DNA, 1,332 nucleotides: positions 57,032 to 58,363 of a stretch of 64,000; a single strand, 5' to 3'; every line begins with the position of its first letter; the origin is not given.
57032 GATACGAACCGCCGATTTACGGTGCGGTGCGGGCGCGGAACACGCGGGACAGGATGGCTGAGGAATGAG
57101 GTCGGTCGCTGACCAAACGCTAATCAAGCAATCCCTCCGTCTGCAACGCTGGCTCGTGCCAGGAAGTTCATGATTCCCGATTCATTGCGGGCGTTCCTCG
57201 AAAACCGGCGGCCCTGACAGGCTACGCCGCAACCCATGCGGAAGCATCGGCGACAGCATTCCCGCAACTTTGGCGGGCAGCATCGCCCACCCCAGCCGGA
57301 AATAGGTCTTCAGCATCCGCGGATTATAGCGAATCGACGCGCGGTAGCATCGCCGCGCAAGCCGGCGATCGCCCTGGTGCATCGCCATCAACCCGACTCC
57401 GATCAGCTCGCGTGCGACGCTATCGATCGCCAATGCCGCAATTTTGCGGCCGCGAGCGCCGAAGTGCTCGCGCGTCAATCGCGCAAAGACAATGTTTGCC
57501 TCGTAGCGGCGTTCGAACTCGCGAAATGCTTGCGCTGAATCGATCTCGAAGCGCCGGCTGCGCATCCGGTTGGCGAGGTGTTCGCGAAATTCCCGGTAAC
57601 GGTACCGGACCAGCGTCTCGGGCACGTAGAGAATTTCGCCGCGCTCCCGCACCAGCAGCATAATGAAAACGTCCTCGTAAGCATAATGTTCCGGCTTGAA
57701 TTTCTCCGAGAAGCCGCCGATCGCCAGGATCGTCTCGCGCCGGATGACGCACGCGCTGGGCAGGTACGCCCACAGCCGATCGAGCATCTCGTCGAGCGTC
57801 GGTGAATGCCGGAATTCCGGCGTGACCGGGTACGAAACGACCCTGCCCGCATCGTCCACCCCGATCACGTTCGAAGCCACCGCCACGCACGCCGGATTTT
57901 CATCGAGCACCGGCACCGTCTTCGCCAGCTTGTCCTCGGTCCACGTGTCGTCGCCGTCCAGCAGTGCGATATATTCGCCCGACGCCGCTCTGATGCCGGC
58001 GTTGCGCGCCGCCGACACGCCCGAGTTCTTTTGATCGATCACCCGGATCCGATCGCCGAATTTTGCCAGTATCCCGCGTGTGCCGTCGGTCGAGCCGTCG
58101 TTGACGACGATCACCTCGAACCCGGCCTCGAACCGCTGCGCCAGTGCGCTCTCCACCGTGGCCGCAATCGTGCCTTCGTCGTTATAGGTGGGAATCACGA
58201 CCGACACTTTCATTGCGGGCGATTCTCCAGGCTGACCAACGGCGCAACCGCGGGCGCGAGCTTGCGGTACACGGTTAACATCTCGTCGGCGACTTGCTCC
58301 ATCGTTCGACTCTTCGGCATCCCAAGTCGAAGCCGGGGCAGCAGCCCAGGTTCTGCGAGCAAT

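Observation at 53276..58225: Recurrent 50-bp junction module and GT2 tandem duplication, evidence of cassette-like shuffling in the glycan locus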

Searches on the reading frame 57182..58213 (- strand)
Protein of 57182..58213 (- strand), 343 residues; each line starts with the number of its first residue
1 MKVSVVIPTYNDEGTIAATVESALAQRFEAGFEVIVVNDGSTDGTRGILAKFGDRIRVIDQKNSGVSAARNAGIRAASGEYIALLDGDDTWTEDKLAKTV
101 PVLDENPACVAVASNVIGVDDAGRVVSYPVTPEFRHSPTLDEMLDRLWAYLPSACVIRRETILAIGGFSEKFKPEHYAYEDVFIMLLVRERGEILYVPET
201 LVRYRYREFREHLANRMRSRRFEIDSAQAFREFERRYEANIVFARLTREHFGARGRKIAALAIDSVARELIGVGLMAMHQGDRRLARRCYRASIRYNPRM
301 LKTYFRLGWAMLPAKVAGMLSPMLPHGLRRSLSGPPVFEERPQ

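Call 8: search_protein_families(library=pfam, proteins=[window:57182-58213:-], max_evalue=0.001)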
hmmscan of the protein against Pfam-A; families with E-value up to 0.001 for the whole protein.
window:57182-58213:- (343 aa): 3 families
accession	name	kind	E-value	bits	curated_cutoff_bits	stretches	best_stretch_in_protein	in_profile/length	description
PF00535.33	Glycos_transf_2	-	9.9e-37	126.9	23.3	1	4-133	1-134/168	Glycosyl transferase family 2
PF10111.15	Glyco_tranf_2_2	-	1e-19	71.6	27.3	1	4-207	1-218/276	Glycosyltransferase like family 2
PF13641.12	Glyco_tranf_2_3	-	1.5e-18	68.1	27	1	3-215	3-219/230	Glycosyltransferase like family 2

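Call 9: find_encoding_contigs(protein=window:57182-58213:-, flank=10000, max_places=10)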
Protein window:57182-58213:- (343 aa): 24 contigs read that carry it; 4 places shown.
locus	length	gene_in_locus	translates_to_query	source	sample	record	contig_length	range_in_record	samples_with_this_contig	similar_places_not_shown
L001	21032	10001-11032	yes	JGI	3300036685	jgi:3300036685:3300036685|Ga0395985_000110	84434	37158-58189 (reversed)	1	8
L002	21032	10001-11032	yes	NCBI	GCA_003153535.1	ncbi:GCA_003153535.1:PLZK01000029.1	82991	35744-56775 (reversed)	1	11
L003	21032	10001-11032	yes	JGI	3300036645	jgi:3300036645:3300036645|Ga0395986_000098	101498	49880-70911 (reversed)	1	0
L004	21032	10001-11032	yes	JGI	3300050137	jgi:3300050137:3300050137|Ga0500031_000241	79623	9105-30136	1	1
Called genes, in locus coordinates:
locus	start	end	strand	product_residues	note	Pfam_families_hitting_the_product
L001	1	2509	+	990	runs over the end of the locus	-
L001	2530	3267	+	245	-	PF01464:SLT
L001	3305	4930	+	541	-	PF14052:Caps_assemb_Wzi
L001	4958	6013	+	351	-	-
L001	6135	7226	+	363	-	PF13439:Glyco_transf_4 (faint), PF20706:GT4-conflict, PF00534:Glycos_transf_1, PF13692:Glyco_trans_1_4, PF13524:Glyco_trans_1_2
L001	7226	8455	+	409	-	PF13579:Glyco_trans_4_4, PF13439:Glyco_transf_4 (weak), PF20706:GT4-conflict, PF00534:Glycos_transf_1, PF13692:Glyco_trans_1_4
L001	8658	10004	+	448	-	PF13439:Glyco_transf_4, PF13579:Glyco_trans_4_4, PF20706:GT4-conflict, PF00534:Glycos_transf_1, PF13692:Glyco_trans_1_4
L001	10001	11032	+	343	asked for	PF00535:Glycos_transf_2, PF10111:Glyco_tranf_2_2, PF13641:Glyco_tranf_2_3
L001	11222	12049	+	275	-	PF13489:Methyltransf_23, PF06325:PrmA (faint), PF02353:CMAS (faint), PF08241:Methyltransf_11, PF08242:Methyltransf_12, PF13649:Methyltransf_25, PF13847:Methyltransf_31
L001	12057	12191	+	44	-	-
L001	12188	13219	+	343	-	PF00535:Glycos_transf_2, PF10111:Glyco_tranf_2_2, PF13641:Glyco_tranf_2_3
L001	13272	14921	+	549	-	PF13231:PMT_2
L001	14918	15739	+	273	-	PF02475:TRM5-TYW2_MTfase (weak), PF05050:Methyltransf_21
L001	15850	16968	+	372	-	PF00534:Glycos_transf_1, PF13692:Glyco_trans_1_4 (weak), PF13524:Glyco_trans_1_2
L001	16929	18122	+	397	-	PF13439:Glyco_transf_4, PF13579:Glyco_trans_4_4 (weak), PF20706:GT4-conflict, PF00534:Glycos_transf_1, PF13692:Glyco_trans_1_4, PF13524:Glyco_trans_1_2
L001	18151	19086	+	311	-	-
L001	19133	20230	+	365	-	PF13524:Glyco_trans_1_2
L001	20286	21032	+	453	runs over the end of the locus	-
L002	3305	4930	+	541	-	PF14052:Caps_assemb_Wzi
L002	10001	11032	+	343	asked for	PF00535:Glycos_transf_2, PF10111:Glyco_tranf_2_2, PF13641:Glyco_tranf_2_3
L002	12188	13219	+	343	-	PF00535:Glycos_transf_2, PF10111:Glyco_tranf_2_2, PF13641:Glyco_tranf_2_3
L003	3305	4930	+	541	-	PF14052:Caps_assemb_Wzi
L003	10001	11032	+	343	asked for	PF00535:Glycos_transf_2, PF10111:Glyco_tranf_2_2, PF13641:Glyco_tranf_2_3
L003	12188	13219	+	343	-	PF00535:Glycos_transf_2, PF10111:Glyco_tranf_2_2, PF13641:Glyco_tranf_2_3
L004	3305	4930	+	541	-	PF14052:Caps_assemb_Wzi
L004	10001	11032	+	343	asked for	PF00535:Glycos_transf_2, PF10111:Glyco_tranf_2_2, PF13641:Glyco_tranf_2_3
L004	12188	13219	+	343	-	PF00535:Glycos_transf_2, PF10111:Glyco_tranf_2_2, PF13641:Glyco_tranf_2_3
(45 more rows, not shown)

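Call 11: find_related_loci(query=window:57182-58213:-, collection=genome_contigs, flank=10000)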
Query window:57182-58213:- (343 aa) in genome_contigs; peptide patterns used: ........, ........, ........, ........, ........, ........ (x = any residue, [..] = any of these).
54 stretches matched a pattern; 25 encode a relative of the query (tblastn E <= 1e-3); 22 distinct loci.
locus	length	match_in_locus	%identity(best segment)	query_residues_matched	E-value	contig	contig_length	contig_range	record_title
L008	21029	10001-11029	93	1-343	0e+0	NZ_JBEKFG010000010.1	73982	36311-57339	MAG: Candidatus Binatus sp. isolate SPRUCE 224 SPRUCE_224_10, whole genome shotgun sequence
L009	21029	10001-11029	91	1-343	0e+0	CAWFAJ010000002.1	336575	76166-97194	MAG: uncultured delta proteobacterium isolate MFD00991.bin.1.136 genome assembly, contig: contig_22411, whole genome sho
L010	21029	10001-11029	86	1-343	0e+0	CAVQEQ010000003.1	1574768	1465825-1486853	MAG: uncultured delta proteobacterium isolate MFD04434.bin.1.46 genome assembly, contig: contig_3119, whole genome shotg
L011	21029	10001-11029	82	1-343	0e+0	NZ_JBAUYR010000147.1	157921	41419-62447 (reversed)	MAG: Candidatus Binatus sp. isolate MFD06940_ilm_asm_bin44 k127_257816, whole genome shotgun sequence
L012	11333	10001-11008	67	1-336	7e-150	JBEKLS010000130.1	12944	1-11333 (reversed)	MAG: Candidatus Binatus sp. isolate SPRUCE 376 SPRUCE_376_130, whole genome shotgun sequence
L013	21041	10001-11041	68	1-343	1e-147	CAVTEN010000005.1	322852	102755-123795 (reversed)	MAG: uncultured delta proteobacterium isolate MFD00964.bin.2.270 genome assembly, contig: contig_12371, whole genome sho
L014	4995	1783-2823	65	1-343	4e-147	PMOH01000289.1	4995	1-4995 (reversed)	MAG: Deltaproteobacteria bacterium isolate palsa_1089 73.20110600_P1M.15_contig_86041, whole genome shotgun sequence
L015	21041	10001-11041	67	1-343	2e-143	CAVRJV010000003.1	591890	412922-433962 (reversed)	MAG: uncultured delta proteobacterium isolate MFD05580.bin.2.15 genome assembly, contig: contig_27222, whole genome shot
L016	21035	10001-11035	66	1-341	2e-142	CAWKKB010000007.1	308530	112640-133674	MAG: uncultured delta proteobacterium isolate MFD00731.bin.2.133 genome assembly, contig: contig_45314, whole genome sho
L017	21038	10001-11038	64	1-343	6e-140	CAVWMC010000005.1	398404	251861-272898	MAG: uncultured delta proteobacterium isolate MFD04463.bin.1.288 genome assembly, contig: contig_31223, whole genome sho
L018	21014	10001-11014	69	1-336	5e-139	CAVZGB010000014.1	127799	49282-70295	MAG: uncultured delta proteobacterium isolate MFD05521.bin.1.220 genome assembly, contig: contig_53932, whole genome sho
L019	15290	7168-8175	65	1-336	2e-133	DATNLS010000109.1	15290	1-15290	MAG TPA_asm: Candidatus Acidiferrales bacterium isolate SMAG_U11458 k141_23765, whole genome shotgun sequence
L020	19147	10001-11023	60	1-340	7e-127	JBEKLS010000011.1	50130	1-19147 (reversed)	MAG: Candidatus Binatus sp. isolate SPRUCE 376 SPRUCE_376_11, whole genome shotgun sequence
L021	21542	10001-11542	60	1-343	2e-126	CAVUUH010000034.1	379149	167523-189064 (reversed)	MAG: uncultured delta proteobacterium isolate MFD00964.bin.2.3 genome assembly, contig: contig_48028, whole genome shotg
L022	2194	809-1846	61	1-343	2e-134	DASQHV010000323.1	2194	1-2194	MAG TPA_asm: Candidatus Acidiferrales bacterium isolate SMAG_U11842 k141_1284502, whole genome shotgun sequence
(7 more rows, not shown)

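Call 15: search_protein_families(library=pfam, proteins=[L008:13189-14406:+, L009:13189-14382:+, L008:15555-16427:+, L008:6961-7965:+, L008:12057-13076:+, L011:5373-7793:+, L011:7862-8572:+, L011:13382-14266:+, L010:15926-17032:+, L010:6245-7417:+], max_evalue=0.001)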
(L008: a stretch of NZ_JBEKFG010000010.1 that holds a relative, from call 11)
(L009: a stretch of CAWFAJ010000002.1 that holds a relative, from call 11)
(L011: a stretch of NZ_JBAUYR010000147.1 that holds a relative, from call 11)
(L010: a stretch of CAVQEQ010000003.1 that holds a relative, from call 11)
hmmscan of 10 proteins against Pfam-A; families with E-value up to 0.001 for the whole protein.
L008:13189-14406:+ (405 aa): 2 families
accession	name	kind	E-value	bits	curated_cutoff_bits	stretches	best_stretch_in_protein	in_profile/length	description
PF04055.27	Radical_SAM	-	3.6e-10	40.7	29.5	1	32-131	1-101/166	Radical SAM superfamily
PF13353.11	Fer4_12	-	0.0002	22.1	22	1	36-132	13-111/137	4Fe-4S single cluster domain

L009:13189-14382:+ (397 aa): 2 families
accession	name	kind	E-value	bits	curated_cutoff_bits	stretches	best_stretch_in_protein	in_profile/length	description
PF04055.27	Radical_SAM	-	3.3e-09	37.6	29.5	1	24-122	1-100/166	Radical SAM superfamily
PF13353.11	Fer4_12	-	1.1e-05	26.2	22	1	28-125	13-112/137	4Fe-4S single cluster domain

L008:15555-16427:+ (290 aa): 1 family
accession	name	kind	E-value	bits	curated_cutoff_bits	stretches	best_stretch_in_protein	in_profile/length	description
PF05050.19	Methyltransf_21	-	1.2e-10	42.3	22.7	1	102-239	1-152/173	Methyltransferase FkbM domain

L008:6961-7965:+ (334 aa): 6 families
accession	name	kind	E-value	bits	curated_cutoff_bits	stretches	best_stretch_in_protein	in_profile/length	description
PF13649.12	Methyltransf_25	-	2.5e-17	63.8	27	1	133-226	2-97/97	Methyltransferase domain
PF08241.18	Methyltransf_11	-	2.9e-16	60.3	21.2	1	133-230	1-95/95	Methyltransferase domain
PF13847.12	Methyltransf_31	-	3.3e-10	40.2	27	1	131-234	6-113/145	Methyltransferase domain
PF08242.18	Methyltransf_12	-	8e-08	33.4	30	1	133-227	1-97/98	Methyltransferase domain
PF13489.12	Methyltransf_23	-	9e-08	32.4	27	1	126-269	20-154/164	Methyltransferase domain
PF01209.24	Ubie_methyltran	-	0.00092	19.1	20.1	0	163-229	85-150/233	ubiE/COQ5 methyltransferase family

L008:12057-13076:+ (339 aa): 3 families
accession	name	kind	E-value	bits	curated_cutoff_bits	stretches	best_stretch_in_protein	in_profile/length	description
PF00535.33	Glycos_transf_2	-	5.4e-34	118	23.3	1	4-107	1-107/168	Glycosyl transferase family 2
PF10111.15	Glyco_tranf_2_2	-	2.3e-14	54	27.3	1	4-175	1-188/276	Glycosyltransferase like family 2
PF13641.12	Glyco_tranf_2_3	-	9e-14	52.5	27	1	3-190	3-195/230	Glycosyltransferase like family 2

L011:5373-7793:+ (806 aa): 2 families
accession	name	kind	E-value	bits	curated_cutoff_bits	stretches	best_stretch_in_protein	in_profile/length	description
PF00884.28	Sulfatase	-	3.6e-59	201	25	1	68-478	1-299/301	Sulfatase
PF13385.13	Laminin_G_3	-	1.4e-05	25.7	27.6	1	637-781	13-140/151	Concanavalin A-like lectin/glucanases superfamily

L011:7862-8572:+ (236 aa): 1 family
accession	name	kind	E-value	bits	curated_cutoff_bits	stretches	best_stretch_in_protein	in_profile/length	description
PF14366.11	DUF4410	-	3.9e-18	66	26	1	42-187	1-120/120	Domain of unknown function (DUF4410)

L011:13382-14266:+ (294 aa): 5 families
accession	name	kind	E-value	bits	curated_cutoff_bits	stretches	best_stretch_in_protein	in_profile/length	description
PF13489.12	Methyltransf_23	-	5.5e-17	62.4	27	1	107-252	14-160/164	Methyltransferase domain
PF08241.18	Methyltransf_11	-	1.3e-13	51.8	21.2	1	120-209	1-94/95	Methyltransferase domain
PF08242.18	Methyltransf_12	-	3e-09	38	30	1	120-208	1-98/98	Methyltransferase domain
PF13649.12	Methyltransf_25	-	5.4e-09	37.1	27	1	119-206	1-97/97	Methyltransferase domain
PF13847.12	Methyltransf_31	-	8.2e-05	22.8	27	0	118-214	6-113/145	Methyltransferase domain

L010:15926-17032:+ (368 aa): 5 families
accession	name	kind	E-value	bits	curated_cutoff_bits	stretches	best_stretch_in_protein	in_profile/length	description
PF13489.12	Methyltransf_23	-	4e-19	69.4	27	1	179-326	11-160/164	Methyltransferase domain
PF08241.18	Methyltransf_11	-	4.3e-12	47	21.2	1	194-283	1-94/95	Methyltransferase domain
PF08242.18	Methyltransf_12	-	2e-10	41.7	30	1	194-282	1-98/98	Methyltransferase domain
PF13649.12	Methyltransf_25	-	7.4e-09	36.6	27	1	193-280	1-97/97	Methyltransferase domain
PF13847.12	Methyltransf_31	-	1.3e-05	25.4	27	1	191-288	5-113/145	Methyltransferase domain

L010:6245-7417:+ (390 aa): 1 family
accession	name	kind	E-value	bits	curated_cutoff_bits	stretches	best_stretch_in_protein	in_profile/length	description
PF01075.23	Glyco_transf_9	-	1.1e-34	120.4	22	1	113-360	2-245/247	Glycosyltransferase family 9 (heptosyltransferase)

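Call 35: search_solved_structures(query=window:57182-58213:-, max_evalue=0.001)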
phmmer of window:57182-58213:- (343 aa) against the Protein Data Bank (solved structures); distinct sequences matched with E-value up to 0.001: 27.
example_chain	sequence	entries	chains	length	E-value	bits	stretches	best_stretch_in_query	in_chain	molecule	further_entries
2z87_A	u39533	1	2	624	4.3e-24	88.5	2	3-127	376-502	Chondroitin synthase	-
2z86_A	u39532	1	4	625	4.3e-24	88.5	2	3-127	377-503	Chondroitin synthase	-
6p61_A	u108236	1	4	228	2.2e-18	69.7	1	3-122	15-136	Glycosyltransferase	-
5hea_A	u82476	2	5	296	8.6e-18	67.8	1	3-114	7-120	Putative glycosyltransferase (GalT1)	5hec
9jma_A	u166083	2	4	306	6.5e-17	64.9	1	1-199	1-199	GalNAc(5)-diNAcBac-PP-undecaprenol beta-1,3-glucosyltransferase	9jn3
5tze_C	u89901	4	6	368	5.1e-13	52.1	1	1-163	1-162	Glycosyl transferase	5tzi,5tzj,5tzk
5tz8_A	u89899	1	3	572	1.2e-12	50.8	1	1-129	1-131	Glycosyl transferase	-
3bcv_A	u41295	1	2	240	6e-12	48.6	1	2-123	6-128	Putative glycosyltransferase protein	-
6h1j_A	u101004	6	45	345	2.2e-10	43.4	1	2-128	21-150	Probable ss-1,3-N-acetylglucosaminyltransferase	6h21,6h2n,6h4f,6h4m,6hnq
9omm_A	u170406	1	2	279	1.3e-09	40.9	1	3-97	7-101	Glycosyltransferase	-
9omh_A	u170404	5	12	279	1.3e-09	40.8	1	3-97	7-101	Glycosyltransferase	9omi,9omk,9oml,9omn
9omj_A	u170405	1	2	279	1.3e-09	40.8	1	3-97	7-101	Glycosyltransferase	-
1h7l_A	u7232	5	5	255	2e-08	37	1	2-127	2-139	SPORE COAT POLYSACCHARIDE BIOSYNTHESIS PROTEIN SPSA | PROTEIN (SPORE COAT POLYSACCHARIDE BIOSYNTHESIS PROTEIN SPSA)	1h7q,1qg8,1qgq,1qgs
6yv7_B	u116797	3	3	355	5.9e-08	35.4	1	2-123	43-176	Glycosyl transferase, family 2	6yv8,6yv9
6yv7_A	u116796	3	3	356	6e-08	35.4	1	2-123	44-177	Glycosyl transferase, family 2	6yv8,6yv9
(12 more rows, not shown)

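Call 51: search_protein_families(library=pfam, proteins=[L020:11035-12159:+, L020:9088-9939:+, L020:12281-13126:+], max_evalue=0.01)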
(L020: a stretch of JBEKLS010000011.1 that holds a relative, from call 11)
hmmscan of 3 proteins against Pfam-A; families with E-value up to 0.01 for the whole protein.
L020:11035-12159:+ (374 aa): 2 families
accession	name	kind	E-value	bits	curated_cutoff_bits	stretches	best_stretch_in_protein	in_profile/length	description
PF04055.27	Radical_SAM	-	3e-08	34.5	29.5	1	19-118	1-98/166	Radical SAM superfamily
PF13353.11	Fer4_12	-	0.0011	19.7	22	1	23-108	13-99/137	4Fe-4S single cluster domain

L020:9088-9939:+ (283 aa): 3 families
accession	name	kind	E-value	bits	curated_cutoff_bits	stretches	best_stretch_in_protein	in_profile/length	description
PF00685.33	Sulfotransfer_1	-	9.7e-18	64.9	22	1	5-188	2-184/255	Sulfotransferase domain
PF13469.12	Sulfotransfer_3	-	2.2e-15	58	27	1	5-186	1-213/216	Sulfotransferase family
PF03567.20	Sulfotransfer_2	-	0.00026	21.6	22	1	13-132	17-119/252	Sulfotransferase family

L020:12281-13126:+ (281 aa): 7 families
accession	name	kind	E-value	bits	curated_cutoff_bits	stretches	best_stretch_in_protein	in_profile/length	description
PF00072.30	Response_reg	-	5.2e-22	78.6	30.2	1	23-130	3-110/111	Response regulator receiver domain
PF00196.25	GerE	-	2.6e-14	53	23.5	1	156-211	2-57/57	Bacterial regulatory proteins, luxR family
PF08281.18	Sigma70_r4_2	-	4.7e-11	42.6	25.7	1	149-199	3-54/54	Sigma-70, region 4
PF07638.17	Sigma70_ECF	-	0.0002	21.8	21.1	1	150-198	130-178/185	ECF sigma factor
PF04545.22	Sigma70_r4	-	0.0049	16.8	24.1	0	154-197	2-46/50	Sigma-70, region 4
PF13384.12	HTH_23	-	0.0069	16.6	24.6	0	167-189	13-35/50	Homeodomain-like domain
PF13518.12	HTH_28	-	0.0084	16.6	25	0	167-196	8-37/52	Helix-turn-helix domain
